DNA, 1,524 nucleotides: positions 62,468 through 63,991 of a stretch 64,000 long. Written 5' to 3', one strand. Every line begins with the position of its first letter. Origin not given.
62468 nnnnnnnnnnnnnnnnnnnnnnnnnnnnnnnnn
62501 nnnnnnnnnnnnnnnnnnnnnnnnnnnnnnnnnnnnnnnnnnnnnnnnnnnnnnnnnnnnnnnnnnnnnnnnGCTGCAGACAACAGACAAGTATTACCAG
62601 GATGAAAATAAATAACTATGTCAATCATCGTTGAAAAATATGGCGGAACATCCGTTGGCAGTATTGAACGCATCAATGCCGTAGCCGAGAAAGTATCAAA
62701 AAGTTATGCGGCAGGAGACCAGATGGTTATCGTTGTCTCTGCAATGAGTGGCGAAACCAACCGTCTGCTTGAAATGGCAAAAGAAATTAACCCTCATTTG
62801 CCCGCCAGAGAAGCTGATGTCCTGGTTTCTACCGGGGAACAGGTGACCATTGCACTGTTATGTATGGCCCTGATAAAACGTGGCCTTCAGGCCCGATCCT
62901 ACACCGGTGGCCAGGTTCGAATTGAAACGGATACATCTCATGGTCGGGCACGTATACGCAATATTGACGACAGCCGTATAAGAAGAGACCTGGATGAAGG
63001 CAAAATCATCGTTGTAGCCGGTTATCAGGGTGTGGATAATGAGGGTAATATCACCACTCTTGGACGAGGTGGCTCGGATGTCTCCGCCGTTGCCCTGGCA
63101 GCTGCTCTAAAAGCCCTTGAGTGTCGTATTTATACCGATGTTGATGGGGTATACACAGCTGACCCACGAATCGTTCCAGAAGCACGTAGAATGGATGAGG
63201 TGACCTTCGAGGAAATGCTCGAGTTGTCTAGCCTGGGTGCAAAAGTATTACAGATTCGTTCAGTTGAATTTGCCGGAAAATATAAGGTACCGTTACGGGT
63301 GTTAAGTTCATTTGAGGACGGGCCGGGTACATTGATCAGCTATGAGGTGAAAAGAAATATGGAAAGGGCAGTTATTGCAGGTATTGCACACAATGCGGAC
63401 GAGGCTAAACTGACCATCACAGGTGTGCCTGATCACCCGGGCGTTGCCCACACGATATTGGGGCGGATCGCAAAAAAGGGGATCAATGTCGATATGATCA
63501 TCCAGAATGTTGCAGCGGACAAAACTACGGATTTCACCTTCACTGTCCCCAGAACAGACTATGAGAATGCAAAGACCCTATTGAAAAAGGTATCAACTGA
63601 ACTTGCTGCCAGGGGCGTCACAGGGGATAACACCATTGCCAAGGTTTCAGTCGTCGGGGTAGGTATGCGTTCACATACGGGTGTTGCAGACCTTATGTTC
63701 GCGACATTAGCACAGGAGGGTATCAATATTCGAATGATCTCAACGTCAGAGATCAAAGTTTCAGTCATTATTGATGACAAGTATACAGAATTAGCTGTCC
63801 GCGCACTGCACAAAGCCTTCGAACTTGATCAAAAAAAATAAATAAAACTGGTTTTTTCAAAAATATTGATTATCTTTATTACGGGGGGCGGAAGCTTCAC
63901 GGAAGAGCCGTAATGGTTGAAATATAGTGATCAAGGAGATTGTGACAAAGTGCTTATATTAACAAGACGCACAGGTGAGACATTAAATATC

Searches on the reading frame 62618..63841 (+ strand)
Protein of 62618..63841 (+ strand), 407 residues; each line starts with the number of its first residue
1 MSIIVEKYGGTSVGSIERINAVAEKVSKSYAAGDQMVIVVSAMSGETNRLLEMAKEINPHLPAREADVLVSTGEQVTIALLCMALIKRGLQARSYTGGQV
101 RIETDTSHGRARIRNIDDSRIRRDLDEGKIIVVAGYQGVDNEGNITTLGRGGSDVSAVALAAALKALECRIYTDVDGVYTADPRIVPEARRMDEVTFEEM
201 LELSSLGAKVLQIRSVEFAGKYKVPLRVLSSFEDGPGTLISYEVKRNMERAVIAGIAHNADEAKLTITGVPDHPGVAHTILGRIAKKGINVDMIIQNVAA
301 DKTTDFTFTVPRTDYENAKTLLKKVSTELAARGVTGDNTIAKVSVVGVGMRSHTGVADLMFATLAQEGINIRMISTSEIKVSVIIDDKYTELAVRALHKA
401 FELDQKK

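Call 62: search_protein_families(library=pfam, proteins=[window:62618-63841:+], max_evalue=0.00001)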
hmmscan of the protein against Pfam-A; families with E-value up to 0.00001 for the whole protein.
window:62618-63841:+ (407 aa): 4 families
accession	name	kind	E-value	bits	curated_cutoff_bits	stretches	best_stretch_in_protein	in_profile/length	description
PF00696.33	AA_kinase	-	1.5e-48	166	24.9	1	3-230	2-234/234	Amino acid kinase family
PF22468.2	ACT_9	-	1.5e-35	121.2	27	2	343-401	1-61/61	ACT domain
PF13840.12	ACT_7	-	2.5e-18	66.1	27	1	338-399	4-65/65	ACT domain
PF01842.31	ACT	-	4.8e-16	58.6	27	1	268-325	5-61/66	ACT domain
